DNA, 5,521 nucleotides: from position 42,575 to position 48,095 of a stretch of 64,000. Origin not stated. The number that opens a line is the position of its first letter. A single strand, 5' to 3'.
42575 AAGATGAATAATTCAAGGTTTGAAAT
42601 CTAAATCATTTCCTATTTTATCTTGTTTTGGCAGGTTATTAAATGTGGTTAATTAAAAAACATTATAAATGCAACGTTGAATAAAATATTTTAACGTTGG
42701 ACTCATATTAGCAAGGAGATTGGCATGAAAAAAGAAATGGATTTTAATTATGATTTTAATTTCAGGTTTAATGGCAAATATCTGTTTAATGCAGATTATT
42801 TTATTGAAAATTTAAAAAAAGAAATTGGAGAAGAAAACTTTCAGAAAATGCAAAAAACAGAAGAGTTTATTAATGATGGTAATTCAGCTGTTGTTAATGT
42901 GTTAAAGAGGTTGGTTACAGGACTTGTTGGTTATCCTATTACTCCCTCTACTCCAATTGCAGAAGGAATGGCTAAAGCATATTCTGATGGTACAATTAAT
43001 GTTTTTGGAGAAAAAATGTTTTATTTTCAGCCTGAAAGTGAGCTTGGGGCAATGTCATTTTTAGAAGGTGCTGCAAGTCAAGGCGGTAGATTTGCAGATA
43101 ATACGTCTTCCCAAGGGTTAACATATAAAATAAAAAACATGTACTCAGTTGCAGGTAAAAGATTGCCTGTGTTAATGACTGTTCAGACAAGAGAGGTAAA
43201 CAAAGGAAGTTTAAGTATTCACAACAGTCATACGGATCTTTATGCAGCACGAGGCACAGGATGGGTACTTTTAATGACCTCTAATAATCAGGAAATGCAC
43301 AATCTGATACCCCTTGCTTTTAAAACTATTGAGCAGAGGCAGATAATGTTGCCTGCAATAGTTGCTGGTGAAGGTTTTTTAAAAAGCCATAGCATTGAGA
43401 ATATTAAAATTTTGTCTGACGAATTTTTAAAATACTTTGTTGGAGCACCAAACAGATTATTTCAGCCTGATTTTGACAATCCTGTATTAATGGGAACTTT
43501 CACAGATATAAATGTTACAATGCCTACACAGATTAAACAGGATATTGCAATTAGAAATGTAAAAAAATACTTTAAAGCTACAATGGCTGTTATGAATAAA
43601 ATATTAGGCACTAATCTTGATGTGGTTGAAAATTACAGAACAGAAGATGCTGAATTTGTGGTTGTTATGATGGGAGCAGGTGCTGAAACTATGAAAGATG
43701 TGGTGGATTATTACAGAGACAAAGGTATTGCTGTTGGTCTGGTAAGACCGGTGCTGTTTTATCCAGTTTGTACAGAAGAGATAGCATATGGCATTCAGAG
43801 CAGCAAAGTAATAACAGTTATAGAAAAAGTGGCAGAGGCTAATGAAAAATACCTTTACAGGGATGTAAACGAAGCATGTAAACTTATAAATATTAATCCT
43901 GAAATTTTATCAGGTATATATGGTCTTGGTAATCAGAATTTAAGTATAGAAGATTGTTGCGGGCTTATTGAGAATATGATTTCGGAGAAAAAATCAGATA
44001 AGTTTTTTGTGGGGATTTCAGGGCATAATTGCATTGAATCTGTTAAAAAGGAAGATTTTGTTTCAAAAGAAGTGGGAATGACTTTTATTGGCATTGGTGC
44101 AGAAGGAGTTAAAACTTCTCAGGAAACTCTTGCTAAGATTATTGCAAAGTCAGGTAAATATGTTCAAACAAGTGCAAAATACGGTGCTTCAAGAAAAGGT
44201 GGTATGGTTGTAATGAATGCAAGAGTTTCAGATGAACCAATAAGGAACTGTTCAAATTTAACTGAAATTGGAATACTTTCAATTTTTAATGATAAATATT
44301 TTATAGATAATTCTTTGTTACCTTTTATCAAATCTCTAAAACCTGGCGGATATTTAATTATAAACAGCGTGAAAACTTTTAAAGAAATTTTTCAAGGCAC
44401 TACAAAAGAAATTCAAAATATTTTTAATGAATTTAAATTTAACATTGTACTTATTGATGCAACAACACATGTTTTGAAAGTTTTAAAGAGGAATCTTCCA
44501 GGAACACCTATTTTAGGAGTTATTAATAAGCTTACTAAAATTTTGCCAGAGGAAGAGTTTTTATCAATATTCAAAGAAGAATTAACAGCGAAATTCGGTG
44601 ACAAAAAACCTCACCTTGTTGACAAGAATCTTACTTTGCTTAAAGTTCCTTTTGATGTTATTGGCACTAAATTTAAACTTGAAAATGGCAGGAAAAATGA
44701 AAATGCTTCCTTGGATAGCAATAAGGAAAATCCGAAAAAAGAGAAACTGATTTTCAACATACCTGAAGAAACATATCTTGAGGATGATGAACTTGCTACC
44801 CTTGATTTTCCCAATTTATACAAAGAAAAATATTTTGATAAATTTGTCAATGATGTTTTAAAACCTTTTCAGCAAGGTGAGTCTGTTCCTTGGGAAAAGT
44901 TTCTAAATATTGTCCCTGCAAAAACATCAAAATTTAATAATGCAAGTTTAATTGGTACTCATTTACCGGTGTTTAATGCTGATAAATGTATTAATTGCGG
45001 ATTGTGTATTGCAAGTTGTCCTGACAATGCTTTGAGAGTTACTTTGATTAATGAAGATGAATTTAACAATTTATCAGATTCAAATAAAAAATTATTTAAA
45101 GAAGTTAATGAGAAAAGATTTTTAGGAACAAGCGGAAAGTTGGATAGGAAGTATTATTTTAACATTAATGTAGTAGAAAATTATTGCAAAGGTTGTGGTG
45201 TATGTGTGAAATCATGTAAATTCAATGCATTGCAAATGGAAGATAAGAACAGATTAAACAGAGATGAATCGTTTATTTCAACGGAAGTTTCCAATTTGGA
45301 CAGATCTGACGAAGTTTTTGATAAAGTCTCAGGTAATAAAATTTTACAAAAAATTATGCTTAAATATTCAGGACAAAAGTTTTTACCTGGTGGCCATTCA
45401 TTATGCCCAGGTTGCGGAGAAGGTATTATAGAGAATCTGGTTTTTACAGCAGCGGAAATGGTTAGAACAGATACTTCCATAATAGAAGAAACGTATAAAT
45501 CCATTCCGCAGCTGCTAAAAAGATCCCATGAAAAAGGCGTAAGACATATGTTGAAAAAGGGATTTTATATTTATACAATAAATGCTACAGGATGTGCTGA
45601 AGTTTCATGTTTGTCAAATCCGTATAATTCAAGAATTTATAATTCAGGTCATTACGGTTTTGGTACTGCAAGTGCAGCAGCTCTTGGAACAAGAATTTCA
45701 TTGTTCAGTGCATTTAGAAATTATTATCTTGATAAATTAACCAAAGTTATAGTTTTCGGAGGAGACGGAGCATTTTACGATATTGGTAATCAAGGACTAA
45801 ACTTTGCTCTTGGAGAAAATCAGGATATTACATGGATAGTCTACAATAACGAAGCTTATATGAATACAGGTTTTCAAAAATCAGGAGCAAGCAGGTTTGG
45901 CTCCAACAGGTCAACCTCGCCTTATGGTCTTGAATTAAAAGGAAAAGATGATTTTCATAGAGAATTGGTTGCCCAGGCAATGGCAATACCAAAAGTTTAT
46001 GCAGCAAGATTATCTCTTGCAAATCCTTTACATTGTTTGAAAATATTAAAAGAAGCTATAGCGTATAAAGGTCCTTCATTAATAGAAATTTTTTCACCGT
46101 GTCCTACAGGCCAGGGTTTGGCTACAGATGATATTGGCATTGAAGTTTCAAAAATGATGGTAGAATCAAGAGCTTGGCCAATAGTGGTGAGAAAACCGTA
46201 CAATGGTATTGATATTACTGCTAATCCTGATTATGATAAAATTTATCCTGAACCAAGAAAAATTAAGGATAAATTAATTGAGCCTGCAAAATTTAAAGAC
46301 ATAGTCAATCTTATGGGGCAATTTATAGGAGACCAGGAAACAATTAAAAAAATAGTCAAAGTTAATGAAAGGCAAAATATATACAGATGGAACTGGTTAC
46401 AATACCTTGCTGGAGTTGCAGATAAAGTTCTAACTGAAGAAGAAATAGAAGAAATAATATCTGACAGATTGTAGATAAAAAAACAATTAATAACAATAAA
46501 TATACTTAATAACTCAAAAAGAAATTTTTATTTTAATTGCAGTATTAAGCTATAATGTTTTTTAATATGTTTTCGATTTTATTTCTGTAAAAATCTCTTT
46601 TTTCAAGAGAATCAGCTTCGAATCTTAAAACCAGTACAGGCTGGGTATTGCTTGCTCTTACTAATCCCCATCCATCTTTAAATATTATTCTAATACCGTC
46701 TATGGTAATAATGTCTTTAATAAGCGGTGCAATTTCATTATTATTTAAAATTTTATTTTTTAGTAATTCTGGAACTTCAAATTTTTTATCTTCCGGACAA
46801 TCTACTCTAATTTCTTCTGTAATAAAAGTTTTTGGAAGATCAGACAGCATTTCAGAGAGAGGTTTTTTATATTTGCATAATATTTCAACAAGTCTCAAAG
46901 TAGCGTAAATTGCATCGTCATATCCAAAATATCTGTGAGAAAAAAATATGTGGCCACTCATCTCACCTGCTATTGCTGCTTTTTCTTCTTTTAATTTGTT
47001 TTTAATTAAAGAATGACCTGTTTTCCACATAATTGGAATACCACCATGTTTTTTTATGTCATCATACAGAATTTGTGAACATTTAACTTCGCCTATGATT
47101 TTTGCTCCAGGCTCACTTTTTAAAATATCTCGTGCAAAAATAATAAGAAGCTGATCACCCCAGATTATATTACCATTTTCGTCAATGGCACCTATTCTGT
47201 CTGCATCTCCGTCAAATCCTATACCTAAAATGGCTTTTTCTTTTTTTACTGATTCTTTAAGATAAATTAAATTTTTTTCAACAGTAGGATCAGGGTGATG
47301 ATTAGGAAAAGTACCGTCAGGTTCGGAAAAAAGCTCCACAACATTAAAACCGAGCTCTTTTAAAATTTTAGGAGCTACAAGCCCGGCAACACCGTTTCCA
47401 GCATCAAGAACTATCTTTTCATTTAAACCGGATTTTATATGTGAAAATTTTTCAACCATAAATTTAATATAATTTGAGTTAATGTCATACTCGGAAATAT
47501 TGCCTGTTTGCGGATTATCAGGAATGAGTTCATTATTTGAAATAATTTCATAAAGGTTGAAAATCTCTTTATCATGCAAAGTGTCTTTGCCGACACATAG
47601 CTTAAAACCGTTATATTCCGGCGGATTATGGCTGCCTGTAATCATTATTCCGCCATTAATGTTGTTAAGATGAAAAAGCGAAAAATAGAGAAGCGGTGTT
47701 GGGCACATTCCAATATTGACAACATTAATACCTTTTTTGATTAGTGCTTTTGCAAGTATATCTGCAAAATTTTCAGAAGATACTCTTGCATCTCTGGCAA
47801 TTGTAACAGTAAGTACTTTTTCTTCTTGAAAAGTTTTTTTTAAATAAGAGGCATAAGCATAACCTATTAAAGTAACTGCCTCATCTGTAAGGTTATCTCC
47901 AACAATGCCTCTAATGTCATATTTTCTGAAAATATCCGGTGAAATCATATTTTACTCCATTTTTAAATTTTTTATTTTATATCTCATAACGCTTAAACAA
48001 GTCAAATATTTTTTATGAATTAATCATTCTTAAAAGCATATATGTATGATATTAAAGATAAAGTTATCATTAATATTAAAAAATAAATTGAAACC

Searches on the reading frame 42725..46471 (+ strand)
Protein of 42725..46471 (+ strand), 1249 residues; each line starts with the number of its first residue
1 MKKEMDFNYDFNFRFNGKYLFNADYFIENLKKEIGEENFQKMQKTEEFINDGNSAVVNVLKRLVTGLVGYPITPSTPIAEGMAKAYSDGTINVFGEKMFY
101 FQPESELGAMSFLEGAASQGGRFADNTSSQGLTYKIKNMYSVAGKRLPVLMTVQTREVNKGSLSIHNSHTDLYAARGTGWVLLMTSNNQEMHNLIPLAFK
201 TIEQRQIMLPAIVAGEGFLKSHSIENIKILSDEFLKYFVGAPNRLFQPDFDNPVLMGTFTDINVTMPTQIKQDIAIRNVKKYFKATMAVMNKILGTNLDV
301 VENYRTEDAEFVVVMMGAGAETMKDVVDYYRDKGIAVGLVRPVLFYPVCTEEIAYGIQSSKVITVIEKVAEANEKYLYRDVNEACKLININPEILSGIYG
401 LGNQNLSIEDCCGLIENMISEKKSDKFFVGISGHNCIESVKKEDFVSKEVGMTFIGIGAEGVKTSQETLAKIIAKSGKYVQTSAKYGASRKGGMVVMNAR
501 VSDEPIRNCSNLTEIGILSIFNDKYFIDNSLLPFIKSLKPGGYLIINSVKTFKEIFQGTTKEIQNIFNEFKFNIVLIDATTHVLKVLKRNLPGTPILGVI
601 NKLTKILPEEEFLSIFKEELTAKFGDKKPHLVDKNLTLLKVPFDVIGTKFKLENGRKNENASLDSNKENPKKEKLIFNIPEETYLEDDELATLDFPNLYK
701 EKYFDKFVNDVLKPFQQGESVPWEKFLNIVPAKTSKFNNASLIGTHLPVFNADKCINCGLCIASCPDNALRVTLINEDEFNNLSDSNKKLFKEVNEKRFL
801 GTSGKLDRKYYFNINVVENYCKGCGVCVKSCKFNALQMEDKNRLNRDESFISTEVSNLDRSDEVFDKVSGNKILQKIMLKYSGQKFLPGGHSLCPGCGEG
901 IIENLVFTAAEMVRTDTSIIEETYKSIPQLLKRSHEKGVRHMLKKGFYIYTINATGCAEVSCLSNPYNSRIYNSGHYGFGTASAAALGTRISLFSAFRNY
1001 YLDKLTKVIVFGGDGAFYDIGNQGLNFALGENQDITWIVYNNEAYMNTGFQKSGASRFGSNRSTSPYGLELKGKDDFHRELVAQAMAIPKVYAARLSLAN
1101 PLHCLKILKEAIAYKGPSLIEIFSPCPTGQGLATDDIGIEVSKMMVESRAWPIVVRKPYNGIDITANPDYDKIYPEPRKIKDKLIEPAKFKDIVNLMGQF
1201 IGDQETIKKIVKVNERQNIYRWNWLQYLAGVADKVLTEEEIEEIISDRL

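Call 65: search_protein_families(library=pfam, proteins=[window:42725-46471:+], max_evalue=0.00001)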
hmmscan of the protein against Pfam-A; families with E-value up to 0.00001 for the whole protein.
window:42725-46471:+ (1249 aa): 12 families
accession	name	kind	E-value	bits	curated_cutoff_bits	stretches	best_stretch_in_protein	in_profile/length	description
PF01855.24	POR_N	-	1.5e-48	166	27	1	67-285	11-228/231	Pyruvate flavodoxin/ferredoxin oxidoreductase, thiamine diP-bdg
PF01558.24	POR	-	1.7e-25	90.6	27.4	1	458-638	1-167/173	Pyruvate ferredoxin/flavodoxin oxidoreductase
PF02775.26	TPP_enzyme_C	-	6.9e-19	68.6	21.9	1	956-1122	3-151/151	Thiamine pyrophosphate enzyme, C-terminal TPP binding domain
PF17147.9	PFOR_II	-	2.1e-15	57.3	27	1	309-410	1-101/102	Pyruvate:ferredoxin oxidoreductase core domain II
PF00037.32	Fer4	-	2e-10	40.4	21.1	1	748-770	1-23/24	4Fe-4S binding domain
PF12837.12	Fer4_6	-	1.8e-09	37.5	25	1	748-770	2-24/24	4Fe-4S binding domain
PF13187.11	Fer4_9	-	2.3e-08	34.4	27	0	820-897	1-40/52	4Fe-4S dicluster domain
PF13484.11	Fer4_16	-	2.5e-08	35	30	0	754-795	1-45/66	4Fe-4S double cluster binding domain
PF14697.11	Fer4_21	-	3e-08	34.1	35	0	751-777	4-30/59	4Fe-4S dicluster domain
PF12838.12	Fer4_7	-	1.2e-07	32.5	27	1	754-835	1-52/52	4Fe-4S dicluster domain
PF13237.11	Fer4_10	-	1.5e-07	31.6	25.5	1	748-831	2-52/53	4Fe-4S dicluster domain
PF12797.12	Fer4_2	-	4.8e-07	29.8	24.5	0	748-766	3-21/22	4Fe-4S binding domain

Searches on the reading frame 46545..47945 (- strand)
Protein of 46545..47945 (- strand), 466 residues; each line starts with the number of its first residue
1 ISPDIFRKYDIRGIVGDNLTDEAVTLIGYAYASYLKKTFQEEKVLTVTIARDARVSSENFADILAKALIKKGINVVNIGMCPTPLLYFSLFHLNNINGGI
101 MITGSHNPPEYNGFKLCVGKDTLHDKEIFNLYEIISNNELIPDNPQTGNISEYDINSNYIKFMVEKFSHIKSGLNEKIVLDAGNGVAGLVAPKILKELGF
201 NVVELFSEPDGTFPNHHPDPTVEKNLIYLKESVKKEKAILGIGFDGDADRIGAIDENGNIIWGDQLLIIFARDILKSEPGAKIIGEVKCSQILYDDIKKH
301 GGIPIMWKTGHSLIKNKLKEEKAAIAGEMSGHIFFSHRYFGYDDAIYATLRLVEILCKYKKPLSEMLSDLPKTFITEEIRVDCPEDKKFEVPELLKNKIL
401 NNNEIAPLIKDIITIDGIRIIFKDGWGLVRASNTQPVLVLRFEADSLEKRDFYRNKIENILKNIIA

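Call 65: search_protein_families(library=pfam, proteins=[window:46545-47945:-], max_evalue=0.00001)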
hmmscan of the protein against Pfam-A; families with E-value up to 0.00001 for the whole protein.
window:46545-47945:- (466 aa): 4 families
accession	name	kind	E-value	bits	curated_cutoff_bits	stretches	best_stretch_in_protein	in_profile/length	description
PF02878.22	PGM_PMM_I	-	1.8e-35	122.1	22.5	1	5-138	3-134/138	Phosphoglucomutase/phosphomannomutase, alpha/beta/alpha domain I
PF02880.22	PGM_PMM_III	-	2.1e-29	102.4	20.7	1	262-373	1-114/115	Phosphoglucomutase/phosphomannomutase, alpha/beta/alpha domain III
PF02879.22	PGM_PMM_II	-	2.1e-27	96.1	29.3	1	158-258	2-103/103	Phosphoglucomutase/phosphomannomutase, alpha/beta/alpha domain II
PF00408.26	PGM_PMM_IV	-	5.9e-14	52.3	23.1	1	378-449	1-57/68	Phosphoglucomutase/phosphomannomutase, C-terminal domain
